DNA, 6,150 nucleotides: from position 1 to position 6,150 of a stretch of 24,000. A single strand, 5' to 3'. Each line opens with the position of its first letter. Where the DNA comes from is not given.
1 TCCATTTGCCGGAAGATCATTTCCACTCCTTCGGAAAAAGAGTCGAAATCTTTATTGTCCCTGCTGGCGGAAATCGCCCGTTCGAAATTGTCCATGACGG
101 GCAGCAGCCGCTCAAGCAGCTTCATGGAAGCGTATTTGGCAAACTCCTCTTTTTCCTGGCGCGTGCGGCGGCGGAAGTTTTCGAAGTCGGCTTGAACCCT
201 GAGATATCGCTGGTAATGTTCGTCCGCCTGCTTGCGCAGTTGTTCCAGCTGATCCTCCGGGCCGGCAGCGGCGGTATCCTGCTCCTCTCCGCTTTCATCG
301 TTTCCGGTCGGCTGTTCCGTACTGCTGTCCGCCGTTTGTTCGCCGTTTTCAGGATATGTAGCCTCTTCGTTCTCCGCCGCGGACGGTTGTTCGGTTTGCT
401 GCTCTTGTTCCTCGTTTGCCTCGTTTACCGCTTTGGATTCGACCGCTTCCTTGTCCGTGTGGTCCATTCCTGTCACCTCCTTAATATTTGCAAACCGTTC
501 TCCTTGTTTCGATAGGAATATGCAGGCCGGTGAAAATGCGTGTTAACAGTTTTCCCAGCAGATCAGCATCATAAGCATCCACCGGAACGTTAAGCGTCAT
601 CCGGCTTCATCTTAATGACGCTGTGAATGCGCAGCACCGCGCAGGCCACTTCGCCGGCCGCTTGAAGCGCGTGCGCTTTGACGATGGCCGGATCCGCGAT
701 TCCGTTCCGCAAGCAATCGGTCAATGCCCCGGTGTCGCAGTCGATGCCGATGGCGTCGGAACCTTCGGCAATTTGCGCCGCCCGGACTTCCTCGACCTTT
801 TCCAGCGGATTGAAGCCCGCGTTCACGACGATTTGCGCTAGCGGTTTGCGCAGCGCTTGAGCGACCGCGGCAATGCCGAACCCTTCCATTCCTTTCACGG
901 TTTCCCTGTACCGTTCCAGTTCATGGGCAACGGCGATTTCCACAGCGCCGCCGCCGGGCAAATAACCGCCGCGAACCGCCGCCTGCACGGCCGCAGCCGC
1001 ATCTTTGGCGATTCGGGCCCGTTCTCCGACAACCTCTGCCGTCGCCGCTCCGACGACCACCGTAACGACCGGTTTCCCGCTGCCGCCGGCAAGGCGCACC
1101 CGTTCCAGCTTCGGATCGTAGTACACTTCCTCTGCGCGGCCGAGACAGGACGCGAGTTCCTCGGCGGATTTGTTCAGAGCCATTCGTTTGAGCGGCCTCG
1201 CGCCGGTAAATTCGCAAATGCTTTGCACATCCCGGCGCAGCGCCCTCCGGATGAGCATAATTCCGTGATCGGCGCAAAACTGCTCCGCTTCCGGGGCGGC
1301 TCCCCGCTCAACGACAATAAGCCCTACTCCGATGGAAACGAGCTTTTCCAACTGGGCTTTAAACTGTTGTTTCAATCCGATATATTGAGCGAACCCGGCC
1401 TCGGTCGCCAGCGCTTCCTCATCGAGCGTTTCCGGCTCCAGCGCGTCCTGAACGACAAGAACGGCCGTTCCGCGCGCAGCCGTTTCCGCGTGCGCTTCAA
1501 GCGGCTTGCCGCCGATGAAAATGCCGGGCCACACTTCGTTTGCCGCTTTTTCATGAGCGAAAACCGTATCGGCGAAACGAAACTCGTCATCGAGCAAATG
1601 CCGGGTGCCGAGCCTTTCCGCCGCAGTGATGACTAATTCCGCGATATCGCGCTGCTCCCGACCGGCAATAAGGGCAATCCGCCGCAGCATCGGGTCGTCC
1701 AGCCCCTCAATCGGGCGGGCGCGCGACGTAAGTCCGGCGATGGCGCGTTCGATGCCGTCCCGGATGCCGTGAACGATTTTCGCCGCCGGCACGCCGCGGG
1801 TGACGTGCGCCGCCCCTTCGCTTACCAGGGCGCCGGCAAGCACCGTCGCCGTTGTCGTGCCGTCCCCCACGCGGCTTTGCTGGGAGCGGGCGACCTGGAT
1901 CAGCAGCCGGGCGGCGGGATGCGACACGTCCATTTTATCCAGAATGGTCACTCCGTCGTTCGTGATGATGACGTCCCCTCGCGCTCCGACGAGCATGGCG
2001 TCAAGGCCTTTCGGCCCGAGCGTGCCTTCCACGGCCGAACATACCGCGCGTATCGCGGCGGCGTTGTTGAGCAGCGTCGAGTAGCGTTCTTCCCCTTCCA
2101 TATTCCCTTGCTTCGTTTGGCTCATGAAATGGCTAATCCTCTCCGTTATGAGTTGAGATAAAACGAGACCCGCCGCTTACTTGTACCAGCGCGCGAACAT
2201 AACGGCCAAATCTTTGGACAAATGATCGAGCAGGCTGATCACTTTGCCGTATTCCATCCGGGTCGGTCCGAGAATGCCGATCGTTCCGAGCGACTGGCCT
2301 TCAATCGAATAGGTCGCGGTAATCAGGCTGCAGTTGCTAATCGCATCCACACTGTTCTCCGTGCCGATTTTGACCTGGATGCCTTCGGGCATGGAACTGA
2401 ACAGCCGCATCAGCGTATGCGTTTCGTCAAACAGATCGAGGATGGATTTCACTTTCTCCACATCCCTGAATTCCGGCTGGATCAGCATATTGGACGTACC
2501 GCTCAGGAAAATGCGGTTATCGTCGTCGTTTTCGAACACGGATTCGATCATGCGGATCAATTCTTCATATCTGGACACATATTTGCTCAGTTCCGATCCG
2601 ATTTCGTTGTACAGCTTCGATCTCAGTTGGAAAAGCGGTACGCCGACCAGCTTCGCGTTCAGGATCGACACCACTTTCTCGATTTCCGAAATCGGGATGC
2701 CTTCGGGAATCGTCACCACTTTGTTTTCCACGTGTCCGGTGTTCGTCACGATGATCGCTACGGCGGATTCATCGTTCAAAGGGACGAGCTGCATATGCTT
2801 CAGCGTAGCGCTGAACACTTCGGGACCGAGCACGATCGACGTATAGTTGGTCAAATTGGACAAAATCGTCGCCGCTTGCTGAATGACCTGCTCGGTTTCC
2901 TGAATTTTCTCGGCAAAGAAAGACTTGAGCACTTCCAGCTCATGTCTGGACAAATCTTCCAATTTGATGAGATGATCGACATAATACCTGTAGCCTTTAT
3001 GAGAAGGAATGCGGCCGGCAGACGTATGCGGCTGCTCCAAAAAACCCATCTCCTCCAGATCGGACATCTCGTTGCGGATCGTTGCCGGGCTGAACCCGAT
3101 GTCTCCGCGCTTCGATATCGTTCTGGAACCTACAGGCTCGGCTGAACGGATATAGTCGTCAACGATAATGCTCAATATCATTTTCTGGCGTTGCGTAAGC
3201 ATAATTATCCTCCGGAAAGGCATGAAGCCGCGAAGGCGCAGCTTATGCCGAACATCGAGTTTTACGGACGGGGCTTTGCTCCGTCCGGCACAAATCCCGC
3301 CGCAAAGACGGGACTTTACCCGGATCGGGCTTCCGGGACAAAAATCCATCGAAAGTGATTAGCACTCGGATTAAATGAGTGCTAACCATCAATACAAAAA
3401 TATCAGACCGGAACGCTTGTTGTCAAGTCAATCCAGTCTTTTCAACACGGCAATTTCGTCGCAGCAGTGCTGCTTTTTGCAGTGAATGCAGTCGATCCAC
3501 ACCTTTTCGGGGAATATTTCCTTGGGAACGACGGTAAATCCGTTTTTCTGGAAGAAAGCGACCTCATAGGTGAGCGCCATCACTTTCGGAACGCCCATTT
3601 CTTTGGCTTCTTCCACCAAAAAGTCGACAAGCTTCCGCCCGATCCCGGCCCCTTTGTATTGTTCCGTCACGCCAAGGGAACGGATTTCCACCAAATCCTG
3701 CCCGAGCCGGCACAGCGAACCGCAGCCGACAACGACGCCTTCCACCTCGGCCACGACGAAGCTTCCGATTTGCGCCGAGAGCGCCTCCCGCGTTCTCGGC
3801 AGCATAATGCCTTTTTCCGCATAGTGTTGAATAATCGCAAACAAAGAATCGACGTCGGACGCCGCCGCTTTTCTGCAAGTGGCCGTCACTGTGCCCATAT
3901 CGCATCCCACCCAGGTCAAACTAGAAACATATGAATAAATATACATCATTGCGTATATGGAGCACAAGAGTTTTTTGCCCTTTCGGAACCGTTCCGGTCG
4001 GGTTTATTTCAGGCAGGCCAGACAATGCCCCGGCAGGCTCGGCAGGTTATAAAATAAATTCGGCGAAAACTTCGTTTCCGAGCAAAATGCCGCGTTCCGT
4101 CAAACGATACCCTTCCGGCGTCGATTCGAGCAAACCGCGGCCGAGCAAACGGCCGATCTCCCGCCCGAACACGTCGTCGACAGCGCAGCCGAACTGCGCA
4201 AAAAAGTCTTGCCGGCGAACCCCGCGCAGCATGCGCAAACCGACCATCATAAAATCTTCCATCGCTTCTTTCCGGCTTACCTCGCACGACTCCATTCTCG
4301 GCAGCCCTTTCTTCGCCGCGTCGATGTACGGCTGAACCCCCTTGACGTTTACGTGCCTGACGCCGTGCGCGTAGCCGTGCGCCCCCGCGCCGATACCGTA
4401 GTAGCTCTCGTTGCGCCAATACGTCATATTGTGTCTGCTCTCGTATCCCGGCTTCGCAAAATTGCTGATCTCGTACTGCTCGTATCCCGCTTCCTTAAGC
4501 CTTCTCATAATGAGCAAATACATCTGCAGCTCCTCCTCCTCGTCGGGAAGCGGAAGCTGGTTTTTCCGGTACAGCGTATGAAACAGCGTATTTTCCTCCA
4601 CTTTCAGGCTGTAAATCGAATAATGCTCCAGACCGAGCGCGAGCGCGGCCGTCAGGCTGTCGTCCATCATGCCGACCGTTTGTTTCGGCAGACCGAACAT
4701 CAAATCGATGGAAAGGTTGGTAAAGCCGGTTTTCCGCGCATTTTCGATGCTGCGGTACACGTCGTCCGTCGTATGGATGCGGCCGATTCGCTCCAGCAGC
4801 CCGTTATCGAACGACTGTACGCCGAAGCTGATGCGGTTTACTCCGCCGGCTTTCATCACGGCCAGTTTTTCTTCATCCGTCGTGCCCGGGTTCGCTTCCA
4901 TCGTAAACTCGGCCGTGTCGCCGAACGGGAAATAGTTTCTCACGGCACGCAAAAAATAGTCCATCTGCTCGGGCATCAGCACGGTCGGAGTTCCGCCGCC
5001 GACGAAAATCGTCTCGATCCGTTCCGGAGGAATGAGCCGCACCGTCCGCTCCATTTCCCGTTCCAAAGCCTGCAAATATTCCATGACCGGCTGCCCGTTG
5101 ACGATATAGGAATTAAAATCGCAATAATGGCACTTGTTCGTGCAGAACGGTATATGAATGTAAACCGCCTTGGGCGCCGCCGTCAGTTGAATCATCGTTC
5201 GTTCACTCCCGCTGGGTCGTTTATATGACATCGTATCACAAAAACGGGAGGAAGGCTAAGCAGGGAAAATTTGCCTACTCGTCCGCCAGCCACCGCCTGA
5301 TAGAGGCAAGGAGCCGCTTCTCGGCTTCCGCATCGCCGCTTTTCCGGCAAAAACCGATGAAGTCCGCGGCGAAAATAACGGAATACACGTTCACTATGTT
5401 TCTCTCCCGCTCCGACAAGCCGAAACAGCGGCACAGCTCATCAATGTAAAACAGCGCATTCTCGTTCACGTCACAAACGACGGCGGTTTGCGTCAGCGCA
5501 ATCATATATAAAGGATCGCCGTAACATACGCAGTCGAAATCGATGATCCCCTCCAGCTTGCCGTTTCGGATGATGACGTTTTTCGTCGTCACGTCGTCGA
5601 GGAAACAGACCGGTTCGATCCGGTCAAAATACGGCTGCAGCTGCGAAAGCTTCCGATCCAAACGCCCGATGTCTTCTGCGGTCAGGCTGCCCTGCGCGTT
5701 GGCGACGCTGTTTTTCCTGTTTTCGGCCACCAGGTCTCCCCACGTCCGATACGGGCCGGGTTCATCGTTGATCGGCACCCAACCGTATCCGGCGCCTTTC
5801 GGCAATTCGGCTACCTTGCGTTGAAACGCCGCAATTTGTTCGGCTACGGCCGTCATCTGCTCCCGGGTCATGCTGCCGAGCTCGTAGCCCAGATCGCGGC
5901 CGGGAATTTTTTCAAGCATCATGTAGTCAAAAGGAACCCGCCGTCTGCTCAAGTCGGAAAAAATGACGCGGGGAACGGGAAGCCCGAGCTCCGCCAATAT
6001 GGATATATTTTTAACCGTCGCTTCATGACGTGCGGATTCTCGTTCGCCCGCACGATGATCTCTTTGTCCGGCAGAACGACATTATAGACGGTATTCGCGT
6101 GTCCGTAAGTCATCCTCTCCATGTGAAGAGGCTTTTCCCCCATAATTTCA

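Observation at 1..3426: The thermosome-like gene is embedded in the CIRCE/HrcA heat-shock operon between hrcA and grpE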

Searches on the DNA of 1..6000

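Call 24: search_rna_families(source=window, start=1, end=6000, threshold=evalue, max_evalue=1)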
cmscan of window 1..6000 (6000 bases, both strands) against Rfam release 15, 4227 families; matches with E-value up to 1: 0.
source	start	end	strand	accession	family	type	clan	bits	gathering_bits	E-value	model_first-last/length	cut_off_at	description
